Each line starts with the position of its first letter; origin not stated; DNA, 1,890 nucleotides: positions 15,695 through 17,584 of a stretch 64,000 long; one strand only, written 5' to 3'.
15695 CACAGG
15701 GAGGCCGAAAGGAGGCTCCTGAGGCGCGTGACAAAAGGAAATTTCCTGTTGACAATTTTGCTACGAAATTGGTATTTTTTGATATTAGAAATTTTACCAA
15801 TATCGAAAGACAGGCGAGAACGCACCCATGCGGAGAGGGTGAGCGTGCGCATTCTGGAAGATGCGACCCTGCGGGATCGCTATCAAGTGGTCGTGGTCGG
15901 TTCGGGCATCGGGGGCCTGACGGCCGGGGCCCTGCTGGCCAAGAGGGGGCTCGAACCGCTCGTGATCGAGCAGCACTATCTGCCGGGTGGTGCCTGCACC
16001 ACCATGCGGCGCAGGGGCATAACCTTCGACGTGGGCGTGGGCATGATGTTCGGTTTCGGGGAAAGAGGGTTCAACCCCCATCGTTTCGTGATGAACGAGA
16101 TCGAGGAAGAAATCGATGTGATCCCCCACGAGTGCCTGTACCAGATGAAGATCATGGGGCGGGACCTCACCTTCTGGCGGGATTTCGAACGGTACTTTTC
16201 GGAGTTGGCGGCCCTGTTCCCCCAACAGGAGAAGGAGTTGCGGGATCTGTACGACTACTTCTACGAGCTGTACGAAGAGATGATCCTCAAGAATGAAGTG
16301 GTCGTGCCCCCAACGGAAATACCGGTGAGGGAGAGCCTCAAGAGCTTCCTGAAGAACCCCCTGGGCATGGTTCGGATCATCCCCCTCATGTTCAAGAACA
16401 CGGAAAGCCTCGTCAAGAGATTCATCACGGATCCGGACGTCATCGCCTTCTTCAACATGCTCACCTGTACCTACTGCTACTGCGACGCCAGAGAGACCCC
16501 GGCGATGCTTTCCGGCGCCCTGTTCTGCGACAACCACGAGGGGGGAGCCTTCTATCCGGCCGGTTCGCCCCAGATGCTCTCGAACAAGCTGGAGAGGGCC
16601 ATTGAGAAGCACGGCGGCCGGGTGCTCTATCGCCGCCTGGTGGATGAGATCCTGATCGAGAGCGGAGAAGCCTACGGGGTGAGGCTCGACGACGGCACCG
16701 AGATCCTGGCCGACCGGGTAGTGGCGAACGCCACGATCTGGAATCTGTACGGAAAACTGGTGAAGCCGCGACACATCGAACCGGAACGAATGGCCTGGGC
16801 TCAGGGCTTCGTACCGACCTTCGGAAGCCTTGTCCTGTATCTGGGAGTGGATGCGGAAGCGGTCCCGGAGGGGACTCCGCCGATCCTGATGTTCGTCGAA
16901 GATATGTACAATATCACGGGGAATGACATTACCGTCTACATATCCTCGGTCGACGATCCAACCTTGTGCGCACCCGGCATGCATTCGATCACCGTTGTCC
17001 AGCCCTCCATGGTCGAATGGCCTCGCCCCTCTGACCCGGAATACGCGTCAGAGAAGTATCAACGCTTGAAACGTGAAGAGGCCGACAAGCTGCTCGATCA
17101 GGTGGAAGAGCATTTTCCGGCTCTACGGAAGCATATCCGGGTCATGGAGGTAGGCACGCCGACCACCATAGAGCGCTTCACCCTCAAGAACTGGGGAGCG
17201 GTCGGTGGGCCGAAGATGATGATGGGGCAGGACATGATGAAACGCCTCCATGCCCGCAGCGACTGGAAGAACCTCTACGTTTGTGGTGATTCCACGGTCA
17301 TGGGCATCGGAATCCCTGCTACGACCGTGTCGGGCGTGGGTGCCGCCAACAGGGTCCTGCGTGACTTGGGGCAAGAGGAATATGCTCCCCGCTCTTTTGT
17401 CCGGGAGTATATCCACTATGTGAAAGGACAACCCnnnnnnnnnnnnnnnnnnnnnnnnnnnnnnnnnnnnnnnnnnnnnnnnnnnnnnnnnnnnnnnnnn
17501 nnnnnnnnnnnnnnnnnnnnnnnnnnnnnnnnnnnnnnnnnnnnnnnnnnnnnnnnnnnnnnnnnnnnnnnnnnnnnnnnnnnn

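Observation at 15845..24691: Tandem triplication of a ~965-aa CrtI-like::GltD-like fusion flavoprotein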

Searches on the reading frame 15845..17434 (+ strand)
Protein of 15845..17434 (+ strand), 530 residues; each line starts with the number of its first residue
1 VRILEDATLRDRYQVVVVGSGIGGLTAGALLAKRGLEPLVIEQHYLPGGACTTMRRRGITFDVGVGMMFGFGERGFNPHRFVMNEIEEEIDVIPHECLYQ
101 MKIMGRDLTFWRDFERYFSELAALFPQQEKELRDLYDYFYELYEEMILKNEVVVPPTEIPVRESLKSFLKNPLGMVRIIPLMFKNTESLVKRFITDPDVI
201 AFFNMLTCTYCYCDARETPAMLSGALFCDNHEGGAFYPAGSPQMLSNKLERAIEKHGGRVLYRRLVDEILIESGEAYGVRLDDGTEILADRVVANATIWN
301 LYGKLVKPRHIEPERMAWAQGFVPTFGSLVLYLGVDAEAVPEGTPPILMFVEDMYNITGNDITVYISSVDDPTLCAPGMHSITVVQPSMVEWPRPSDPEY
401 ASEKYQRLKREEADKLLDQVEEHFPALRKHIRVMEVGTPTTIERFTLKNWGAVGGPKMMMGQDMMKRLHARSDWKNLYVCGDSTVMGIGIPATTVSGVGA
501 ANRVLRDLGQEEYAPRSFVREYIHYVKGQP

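Call 32: search_protein_representatives(protein=window:15845-17434:+)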
Query: 530 residues. Proteins with E-value up to 0.001 (for the whole library): 10331; up to 1e-10: 3675; up to 1e-30: 371. The best 150 are listed.
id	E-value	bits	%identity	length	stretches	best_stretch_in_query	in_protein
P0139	1.5e-207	707.2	57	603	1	1-527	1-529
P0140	4.1e-191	652.9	53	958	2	1-530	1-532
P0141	5.0e-186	636.1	48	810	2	1-527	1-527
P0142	2.0e-173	594.5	50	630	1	11-529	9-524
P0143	2.5e-172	590.9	49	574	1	1-530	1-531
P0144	9.2e-170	582.4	50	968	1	1-529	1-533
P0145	3.3e-158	544.3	43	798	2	2-530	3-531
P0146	2.6e-154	531.4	42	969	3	1-525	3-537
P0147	4.8e-150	517.3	44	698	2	1-526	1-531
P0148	2.2e-148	511.9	45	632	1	12-522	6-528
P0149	1.1e-144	499.7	42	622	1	14-527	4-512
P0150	1.3e-143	496.1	45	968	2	9-526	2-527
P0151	6.4e-136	470.7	45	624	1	12-512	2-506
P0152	6.2e-135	467.5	41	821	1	3-526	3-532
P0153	4.8e-134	464.5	42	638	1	11-512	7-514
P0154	2.8e-129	448.8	42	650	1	10-519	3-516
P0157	2.4e-113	396.2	38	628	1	12-523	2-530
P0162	6.1e-96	338.8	34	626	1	12-523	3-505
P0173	2.4e-71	257.6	33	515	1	14-505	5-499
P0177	2.7e-67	244.2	34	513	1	7-507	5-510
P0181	5.0e-62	226.9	29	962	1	8-510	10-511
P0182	8.7e-62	226.1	29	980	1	4-509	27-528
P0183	6.6e-61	223.2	32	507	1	13-504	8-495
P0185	3.0e-59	217.7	31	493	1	11-510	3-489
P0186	9.4e-59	216.1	33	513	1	10-514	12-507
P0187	1.6e-57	212.0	30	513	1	14-506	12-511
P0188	1.3e-56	209.0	30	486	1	12-505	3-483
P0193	2.2e-54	201.7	31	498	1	13-508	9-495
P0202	3.2e-47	178.0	29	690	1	10-500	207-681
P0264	3.5e-39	151.5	23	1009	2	13-507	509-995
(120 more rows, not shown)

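Call 33: search_protein_families(library=pfam, proteins=[P0139, P0142, P0148, P0149, P0154, P0157, P0162, P0181, P0202, P0264], max_evalue=0.00001)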
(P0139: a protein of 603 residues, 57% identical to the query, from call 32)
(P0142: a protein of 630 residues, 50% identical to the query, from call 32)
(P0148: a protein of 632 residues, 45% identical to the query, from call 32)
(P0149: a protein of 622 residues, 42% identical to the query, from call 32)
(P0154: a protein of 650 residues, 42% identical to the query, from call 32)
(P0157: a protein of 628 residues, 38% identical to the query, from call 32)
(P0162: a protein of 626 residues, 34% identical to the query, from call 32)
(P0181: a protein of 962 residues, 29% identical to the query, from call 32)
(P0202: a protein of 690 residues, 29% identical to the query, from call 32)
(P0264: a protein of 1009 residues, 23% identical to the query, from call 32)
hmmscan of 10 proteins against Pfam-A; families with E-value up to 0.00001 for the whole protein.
P0139 (603 aa): 9 families
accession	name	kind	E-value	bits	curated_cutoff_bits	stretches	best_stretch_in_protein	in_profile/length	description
PF01593.30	Amino_oxidase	-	7.6e-24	85.2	19.8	1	22-506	1-442/443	Flavin containing amine oxidoreductase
PF01266.30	DAO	-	3.1e-16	60.3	27.9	1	14-50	1-38/353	FAD dependent oxidoreductase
PF13450.12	NAD_binding_8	-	3.9e-15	56.3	21.9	1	17-73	1-57/68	NAD(P)-binding Rossmann-like domain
PF14691.11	Fer4_20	-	1.2e-10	41.6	25.8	1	542-603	11-72/113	Dihydroprymidine dehydrogenase domain II, 4Fe-4S cluster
PF00890.30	FAD_binding_2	-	6.5e-09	35.9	20.4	1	14-49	1-36/414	FAD binding domain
PF12831.13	FAD_oxidored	-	6.7e-09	36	27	1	14-51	1-38/416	FAD dependent oxidoreductase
PF07992.20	Pyr_redox_2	-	3.9e-08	33.5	26.1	1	13-52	1-41/291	Pyridine nucleotide-disulphide oxidoreductase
PF01946.23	Thi4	-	1.6e-07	31.3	26.2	1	12-51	17-57/235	Thi4 family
PF01494.25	FAD_binding_3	-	5.4e-06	26.3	22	1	13-44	2-33/349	FAD binding domain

P0142 (630 aa): 4 families
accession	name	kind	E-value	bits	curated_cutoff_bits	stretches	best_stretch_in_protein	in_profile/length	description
PF01593.30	Amino_oxidase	-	1e-12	48.5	19.8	1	23-500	4-443/443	Flavin containing amine oxidoreductase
PF13450.12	NAD_binding_8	-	1.7e-10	41.5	21.9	1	15-70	1-56/68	NAD(P)-binding Rossmann-like domain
PF14691.11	Fer4_20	-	7.4e-07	29.4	25.8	1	545-622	21-102/113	Dihydroprymidine dehydrogenase domain II, 4Fe-4S cluster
PF07992.20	Pyr_redox_2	-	4.8e-06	26.6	26.1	0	11-49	1-40/291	Pyridine nucleotide-disulphide oxidoreductase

P0148 (632 aa): 8 families
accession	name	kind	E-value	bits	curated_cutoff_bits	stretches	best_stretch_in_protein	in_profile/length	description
PF01593.30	Amino_oxidase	-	9.9e-28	98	19.8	1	16-509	1-443/443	Flavin containing amine oxidoreductase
PF13450.12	NAD_binding_8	-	6.6e-17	62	21.9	1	11-66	1-56/68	NAD(P)-binding Rossmann-like domain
PF01266.30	DAO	-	1.7e-14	54.6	27.9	1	8-45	1-39/353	FAD dependent oxidoreductase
PF14691.11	Fer4_20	-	4.4e-10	39.8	25.8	1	542-626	14-100/113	Dihydroprymidine dehydrogenase domain II, 4Fe-4S cluster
PF00070.33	Pyr_redox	-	7.7e-07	30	22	0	8-42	1-35/82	Pyridine nucleotide-disulphide oxidoreductase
PF01946.23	Thi4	-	1.7e-06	27.9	26.2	1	7-45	18-57/235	Thi4 family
PF00890.30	FAD_binding_2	-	2.3e-06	27.5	20.4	0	9-43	2-36/414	FAD binding domain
PF07992.20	Pyr_redox_2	-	8.8e-06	25.8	26.1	0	3-41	139-177/291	Pyridine nucleotide-disulphide oxidoreductase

P0149 (622 aa): 11 families
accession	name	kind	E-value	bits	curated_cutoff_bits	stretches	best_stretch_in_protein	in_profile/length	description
PF01593.30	Amino_oxidase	-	2.6e-19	70.3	19.8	1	12-490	1-443/443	Flavin containing amine oxidoreductase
PF13450.12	NAD_binding_8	-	2.7e-16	60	21.9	1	7-63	1-57/68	NAD(P)-binding Rossmann-like domain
PF01266.30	DAO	-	2.7e-12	47.3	27.9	1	4-55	1-50/353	FAD dependent oxidoreductase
PF00890.30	FAD_binding_2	-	1.2e-09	38.3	20.4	1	4-43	1-38/414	FAD binding domain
PF01946.23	Thi4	-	2e-08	34.2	26.2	1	2-42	17-58/235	Thi4 family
PF14691.11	Fer4_20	-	1.4e-07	31.8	25.8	1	527-611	13-106/113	Dihydroprymidine dehydrogenase domain II, 4Fe-4S cluster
PF01494.25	FAD_binding_3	-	4.8e-07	29.8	22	1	4-34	3-33/349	FAD binding domain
PF01134.28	GIDA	-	6.1e-07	29.3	22.1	0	4-35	1-32/391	Glucose inhibited division protein A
PF03486.20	HI0933_like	-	1.8e-06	28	50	0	4-38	2-36/244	HI0933-like protein Rossmann domain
PF12831.13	FAD_oxidored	-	2.9e-06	27.3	27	1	4-40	1-37/416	FAD dependent oxidoreductase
PF07992.20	Pyr_redox_2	-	7.8e-06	25.9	26.1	0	4-41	2-40/291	Pyridine nucleotide-disulphide oxidoreductase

P0154 (650 aa): 3 families
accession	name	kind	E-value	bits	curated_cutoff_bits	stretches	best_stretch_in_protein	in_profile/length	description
PF13450.12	NAD_binding_8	-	2.9e-14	53.5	21.9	1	10-66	1-57/68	NAD(P)-binding Rossmann-like domain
PF01593.30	Amino_oxidase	-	4.1e-08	33.4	19.8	1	18-501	4-442/443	Flavin containing amine oxidoreductase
PF00890.30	FAD_binding_2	-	8.1e-06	25.7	20.4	0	7-42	1-36/414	FAD binding domain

P0157 (628 aa): 4 families
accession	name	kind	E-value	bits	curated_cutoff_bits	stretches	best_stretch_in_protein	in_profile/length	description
PF01593.30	Amino_oxidase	-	2.5e-14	53.8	19.8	1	12-306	1-273/443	Flavin containing amine oxidoreductase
PF13450.12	NAD_binding_8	-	4.4e-11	43.3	21.9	1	7-67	1-57/68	NAD(P)-binding Rossmann-like domain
PF01266.30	DAO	-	2e-08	34.6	27.9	1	4-40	1-38/353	FAD dependent oxidoreductase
PF01946.23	Thi4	-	1.3e-06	28.2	26.2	1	2-41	17-57/235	Thi4 family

P0162 (626 aa): 9 families
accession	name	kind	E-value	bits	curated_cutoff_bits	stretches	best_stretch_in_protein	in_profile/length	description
PF01593.30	Amino_oxidase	-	5.4e-15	56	19.8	1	13-293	1-260/443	Flavin containing amine oxidoreductase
PF13450.12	NAD_binding_8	-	1.8e-13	51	21.9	1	8-65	1-58/68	NAD(P)-binding Rossmann-like domain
PF01266.30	DAO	-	1.9e-12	47.8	27.9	1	5-41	1-38/353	FAD dependent oxidoreductase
PF01946.23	Thi4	-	5.4e-07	29.5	26.2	1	3-42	17-57/235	Thi4 family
PF03486.20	HI0933_like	-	1.8e-06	28.1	50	0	5-39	2-36/244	HI0933-like protein Rossmann domain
PF00890.30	FAD_binding_2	-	2.7e-06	27.3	20.4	1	5-40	1-36/414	FAD binding domain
PF14691.11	Fer4_20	-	3.7e-06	27.1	25.8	1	517-601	18-107/113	Dihydroprymidine dehydrogenase domain II, 4Fe-4S cluster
PF01494.25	FAD_binding_3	-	4.1e-06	26.7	22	1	3-37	1-35/349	FAD binding domain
PF12831.13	FAD_oxidored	-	4.8e-06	26.5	27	0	5-41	1-37/416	FAD dependent oxidoreductase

P0181 (962 aa): 12 families
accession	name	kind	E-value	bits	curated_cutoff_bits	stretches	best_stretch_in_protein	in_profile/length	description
PF07992.20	Pyr_redox_2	-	1.6e-28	100.4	26.1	1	652-944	2-287/291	Pyridine nucleotide-disulphide oxidoreductase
PF14691.11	Fer4_20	-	1.9e-26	92.5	25.8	1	535-638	7-111/113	Dihydroprymidine dehydrogenase domain II, 4Fe-4S cluster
PF13450.12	NAD_binding_8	-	1.2e-19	70.8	21.9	1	19-85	1-65/68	NAD(P)-binding Rossmann-like domain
PF01593.30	Amino_oxidase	-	3.7e-16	59.9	19.8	1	24-304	1-260/443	Flavin containing amine oxidoreductase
PF01266.30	DAO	-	4.9e-16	59.6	27.9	0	652-682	1-31/353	FAD dependent oxidoreductase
PF00890.30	FAD_binding_2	-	1.6e-12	47.8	20.4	0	16-55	1-40/414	FAD binding domain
PF12831.13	FAD_oxidored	-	2.5e-10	40.6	27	0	16-56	1-41/416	FAD dependent oxidoreductase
PF03486.20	HI0933_like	-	6.3e-10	39.3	50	0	652-686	2-36/244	HI0933-like protein Rossmann domain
PF00070.33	Pyr_redox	-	1.5e-09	38.6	22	0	652-684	1-33/82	Pyridine nucleotide-disulphide oxidoreductase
PF01946.23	Thi4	-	2.6e-09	37.1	26.2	0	649-687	16-55/235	Thi4 family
PF01134.28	GIDA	-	1.2e-08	34.8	22.1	0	16-56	1-41/391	Glucose inhibited division protein A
PF01494.25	FAD_binding_3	-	6e-08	32.7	22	0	15-48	2-35/349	FAD binding domain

P0202 (690 aa): 6 families
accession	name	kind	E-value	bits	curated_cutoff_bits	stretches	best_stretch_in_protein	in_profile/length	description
PF01593.30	Amino_oxidase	-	3.9e-18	66.4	19.8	1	219-679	1-436/443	Flavin containing amine oxidoreductase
PF13450.12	NAD_binding_8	-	3.6e-14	53.2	21.9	1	214-279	1-66/68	NAD(P)-binding Rossmann-like domain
PF01266.30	DAO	-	5e-09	36.6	27.9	0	211-256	1-45/353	FAD dependent oxidoreductase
PF00890.30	FAD_binding_2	-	1.2e-08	35.1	20.4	1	211-251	1-39/414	FAD binding domain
PF12831.13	FAD_oxidored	-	3.4e-07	30.4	27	0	211-248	1-38/416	FAD dependent oxidoreductase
PF01946.23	Thi4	-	9.3e-07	28.8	26.2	1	209-246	17-55/235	Thi4 family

P0264 (1009 aa): 9 families
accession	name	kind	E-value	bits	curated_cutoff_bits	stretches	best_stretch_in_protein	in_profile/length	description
PF01593.30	Amino_oxidase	-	5.3e-43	148.4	19.8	2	518-993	1-443/443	Flavin containing amine oxidoreductase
PF13450.12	NAD_binding_8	-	1.8e-28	99.1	21.9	2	513-580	1-68/68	NAD(P)-binding Rossmann-like domain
PF01266.30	DAO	-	1.5e-14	54.7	27.9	0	512-771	3-196/353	FAD dependent oxidoreductase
PF00890.30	FAD_binding_2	-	4.2e-12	46.4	20.4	0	6-42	3-39/414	FAD binding domain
PF12831.13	FAD_oxidored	-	1.1e-09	38.6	27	0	512-547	3-38/416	FAD dependent oxidoreductase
PF07992.20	Pyr_redox_2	-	2e-09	37.7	26.1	0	485-543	118-177/291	Pyridine nucleotide-disulphide oxidoreductase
PF03486.20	HI0933_like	-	2.5e-09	37.4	50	0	511-544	3-36/244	HI0933-like protein Rossmann domain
PF01494.25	FAD_binding_3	-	7.9e-09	35.6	22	0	511-540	4-33/349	FAD binding domain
PF01946.23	Thi4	-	2.7e-08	33.8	26.2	0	5-51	20-64/235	Thi4 family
